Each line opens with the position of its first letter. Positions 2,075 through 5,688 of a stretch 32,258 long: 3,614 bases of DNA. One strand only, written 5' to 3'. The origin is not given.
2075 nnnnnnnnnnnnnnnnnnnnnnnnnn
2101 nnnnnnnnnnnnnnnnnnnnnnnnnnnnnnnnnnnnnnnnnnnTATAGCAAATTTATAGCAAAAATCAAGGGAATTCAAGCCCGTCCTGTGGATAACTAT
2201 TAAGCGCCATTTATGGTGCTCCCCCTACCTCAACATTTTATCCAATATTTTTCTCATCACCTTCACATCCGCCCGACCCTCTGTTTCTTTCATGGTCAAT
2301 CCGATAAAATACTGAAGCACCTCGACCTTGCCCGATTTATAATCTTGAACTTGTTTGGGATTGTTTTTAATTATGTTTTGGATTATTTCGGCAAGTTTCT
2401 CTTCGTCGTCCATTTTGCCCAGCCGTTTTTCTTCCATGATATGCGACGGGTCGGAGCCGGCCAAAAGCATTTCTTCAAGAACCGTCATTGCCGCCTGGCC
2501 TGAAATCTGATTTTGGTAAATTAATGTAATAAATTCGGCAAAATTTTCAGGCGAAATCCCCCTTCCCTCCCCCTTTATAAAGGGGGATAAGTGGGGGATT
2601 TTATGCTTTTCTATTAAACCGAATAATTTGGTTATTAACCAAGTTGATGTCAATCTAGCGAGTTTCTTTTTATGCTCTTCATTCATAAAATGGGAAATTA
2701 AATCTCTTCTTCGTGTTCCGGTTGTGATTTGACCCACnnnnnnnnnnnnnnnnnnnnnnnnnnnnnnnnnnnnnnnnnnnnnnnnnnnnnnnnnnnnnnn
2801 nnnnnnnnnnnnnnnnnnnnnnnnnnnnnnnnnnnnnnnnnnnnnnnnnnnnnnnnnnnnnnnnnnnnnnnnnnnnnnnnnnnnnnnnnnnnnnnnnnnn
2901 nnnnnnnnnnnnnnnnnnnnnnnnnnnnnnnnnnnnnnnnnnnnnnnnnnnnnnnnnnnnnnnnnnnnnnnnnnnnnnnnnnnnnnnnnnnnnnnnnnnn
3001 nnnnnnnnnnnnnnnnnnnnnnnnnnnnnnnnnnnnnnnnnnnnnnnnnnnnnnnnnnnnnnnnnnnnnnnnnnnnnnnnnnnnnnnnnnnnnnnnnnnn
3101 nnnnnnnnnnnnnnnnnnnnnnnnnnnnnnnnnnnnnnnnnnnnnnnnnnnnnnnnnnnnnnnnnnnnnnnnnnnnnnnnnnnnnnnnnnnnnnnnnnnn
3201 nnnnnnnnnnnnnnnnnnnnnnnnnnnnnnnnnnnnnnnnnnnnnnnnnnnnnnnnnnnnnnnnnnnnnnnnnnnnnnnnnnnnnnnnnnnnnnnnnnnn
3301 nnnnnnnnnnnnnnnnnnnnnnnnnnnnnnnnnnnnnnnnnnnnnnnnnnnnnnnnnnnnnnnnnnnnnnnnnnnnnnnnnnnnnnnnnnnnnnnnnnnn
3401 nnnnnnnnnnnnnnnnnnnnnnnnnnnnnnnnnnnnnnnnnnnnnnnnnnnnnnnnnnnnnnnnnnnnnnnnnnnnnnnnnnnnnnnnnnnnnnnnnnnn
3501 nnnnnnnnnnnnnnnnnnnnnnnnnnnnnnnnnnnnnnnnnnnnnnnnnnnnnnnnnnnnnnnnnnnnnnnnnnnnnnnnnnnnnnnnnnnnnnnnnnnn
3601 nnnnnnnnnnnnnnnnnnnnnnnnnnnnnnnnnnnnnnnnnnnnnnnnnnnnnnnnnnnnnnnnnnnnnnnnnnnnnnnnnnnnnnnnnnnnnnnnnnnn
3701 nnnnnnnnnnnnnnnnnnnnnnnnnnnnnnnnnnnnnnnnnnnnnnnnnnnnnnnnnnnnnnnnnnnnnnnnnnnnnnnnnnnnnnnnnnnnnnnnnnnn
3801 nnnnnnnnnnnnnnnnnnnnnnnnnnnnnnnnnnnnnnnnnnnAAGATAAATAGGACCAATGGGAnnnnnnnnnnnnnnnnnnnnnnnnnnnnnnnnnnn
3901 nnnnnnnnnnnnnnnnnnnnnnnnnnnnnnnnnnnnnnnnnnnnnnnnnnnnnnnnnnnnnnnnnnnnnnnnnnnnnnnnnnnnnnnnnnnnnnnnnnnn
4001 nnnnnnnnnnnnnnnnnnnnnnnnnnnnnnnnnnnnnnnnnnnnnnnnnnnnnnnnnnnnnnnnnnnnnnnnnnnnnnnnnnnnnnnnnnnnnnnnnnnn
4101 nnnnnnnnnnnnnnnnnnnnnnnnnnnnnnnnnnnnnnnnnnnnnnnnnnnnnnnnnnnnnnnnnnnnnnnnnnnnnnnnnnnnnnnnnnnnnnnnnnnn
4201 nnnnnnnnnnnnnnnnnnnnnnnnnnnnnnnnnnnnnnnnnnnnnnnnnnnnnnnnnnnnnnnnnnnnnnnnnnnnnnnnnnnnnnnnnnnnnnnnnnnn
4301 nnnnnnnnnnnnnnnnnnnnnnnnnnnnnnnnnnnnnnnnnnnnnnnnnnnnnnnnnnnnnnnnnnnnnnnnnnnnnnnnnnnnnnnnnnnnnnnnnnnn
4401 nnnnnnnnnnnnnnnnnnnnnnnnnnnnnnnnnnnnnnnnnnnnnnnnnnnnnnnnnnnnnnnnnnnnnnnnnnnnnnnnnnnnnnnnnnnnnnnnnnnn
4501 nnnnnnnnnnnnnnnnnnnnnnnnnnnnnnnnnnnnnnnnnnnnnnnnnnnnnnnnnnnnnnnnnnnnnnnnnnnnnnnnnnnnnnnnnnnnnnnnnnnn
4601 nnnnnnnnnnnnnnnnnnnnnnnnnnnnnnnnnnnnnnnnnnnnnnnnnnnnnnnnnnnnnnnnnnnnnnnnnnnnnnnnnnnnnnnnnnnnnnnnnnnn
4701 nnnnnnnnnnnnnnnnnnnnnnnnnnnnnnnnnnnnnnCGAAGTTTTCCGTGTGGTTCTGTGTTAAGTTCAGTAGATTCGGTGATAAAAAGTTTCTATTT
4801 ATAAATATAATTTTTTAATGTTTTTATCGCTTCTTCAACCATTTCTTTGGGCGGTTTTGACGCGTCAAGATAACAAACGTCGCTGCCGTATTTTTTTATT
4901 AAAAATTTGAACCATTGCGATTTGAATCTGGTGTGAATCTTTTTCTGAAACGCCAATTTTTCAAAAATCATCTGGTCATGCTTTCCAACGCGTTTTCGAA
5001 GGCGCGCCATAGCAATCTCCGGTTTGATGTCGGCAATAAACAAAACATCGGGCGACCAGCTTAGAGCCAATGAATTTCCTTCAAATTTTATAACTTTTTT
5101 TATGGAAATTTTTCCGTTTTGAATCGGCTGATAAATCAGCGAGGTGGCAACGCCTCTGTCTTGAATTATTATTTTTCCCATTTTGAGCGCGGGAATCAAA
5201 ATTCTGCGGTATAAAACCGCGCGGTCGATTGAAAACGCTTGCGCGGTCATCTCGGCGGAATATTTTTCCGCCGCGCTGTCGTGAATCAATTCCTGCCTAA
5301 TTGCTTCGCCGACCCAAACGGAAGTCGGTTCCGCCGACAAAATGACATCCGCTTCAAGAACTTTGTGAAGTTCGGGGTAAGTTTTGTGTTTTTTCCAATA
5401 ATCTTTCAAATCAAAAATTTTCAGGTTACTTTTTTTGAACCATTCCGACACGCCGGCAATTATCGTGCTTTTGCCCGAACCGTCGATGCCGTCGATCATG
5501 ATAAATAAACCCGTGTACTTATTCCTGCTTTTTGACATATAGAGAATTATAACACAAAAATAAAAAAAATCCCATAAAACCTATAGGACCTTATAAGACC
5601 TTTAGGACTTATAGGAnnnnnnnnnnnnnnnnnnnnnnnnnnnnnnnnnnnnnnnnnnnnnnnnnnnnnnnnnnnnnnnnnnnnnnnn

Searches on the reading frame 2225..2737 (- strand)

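Call 40: search_protein_families(library=pfam, proteins=[window:2225-2737:-], max_evalue=0.01)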
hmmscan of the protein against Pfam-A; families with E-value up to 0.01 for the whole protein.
window:2225-2737:- (170 aa): 1 family
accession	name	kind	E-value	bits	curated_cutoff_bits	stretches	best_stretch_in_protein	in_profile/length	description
PF02637.23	GatB_Yqey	-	9.4e-36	123.3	27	1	24-169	10-148/148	GatB domain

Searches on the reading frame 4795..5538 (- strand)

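Call 40: search_protein_families(library=pfam, proteins=[window:4795-5538:-], max_evalue=0.01)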
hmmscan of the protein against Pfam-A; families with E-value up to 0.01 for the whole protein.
window:4795-5538:- (247 aa): 3 families
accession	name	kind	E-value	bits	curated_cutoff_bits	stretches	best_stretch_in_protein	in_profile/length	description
PF02223.23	Thymidylate_kin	-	1.2e-25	90.8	27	2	57-236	20-183/185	Thymidylate kinase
PF01712.25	dNK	-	0.00059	20.1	27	1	13-228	1-182/203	Deoxynucleoside kinase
PF06414.18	Zeta_toxin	-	0.0016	18.4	22.3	1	12-86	18-93/199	Zeta toxin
